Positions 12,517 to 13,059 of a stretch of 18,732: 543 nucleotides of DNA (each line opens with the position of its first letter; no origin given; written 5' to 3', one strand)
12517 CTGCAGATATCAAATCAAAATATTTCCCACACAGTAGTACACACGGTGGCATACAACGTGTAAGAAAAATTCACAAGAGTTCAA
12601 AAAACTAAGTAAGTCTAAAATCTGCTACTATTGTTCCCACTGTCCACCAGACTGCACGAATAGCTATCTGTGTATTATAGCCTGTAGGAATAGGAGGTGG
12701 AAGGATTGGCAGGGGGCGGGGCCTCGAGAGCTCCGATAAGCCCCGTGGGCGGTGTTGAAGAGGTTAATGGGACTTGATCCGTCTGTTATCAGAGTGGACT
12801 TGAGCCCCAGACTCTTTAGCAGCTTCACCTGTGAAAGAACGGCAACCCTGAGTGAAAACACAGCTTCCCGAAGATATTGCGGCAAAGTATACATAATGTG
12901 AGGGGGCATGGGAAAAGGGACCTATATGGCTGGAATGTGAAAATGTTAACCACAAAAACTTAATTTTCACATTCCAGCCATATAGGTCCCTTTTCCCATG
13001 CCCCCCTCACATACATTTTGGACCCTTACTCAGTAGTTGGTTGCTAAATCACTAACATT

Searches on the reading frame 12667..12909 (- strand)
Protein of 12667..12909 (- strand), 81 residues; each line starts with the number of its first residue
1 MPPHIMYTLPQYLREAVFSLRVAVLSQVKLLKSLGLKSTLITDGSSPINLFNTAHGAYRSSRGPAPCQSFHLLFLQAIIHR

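Call 55: find_encoding_contigs(protein=window:12667-12909:-, flank=10000, max_places=6)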
Protein seq(81 aa) (81 aa): no gene with exactly this product is on record in the collection.
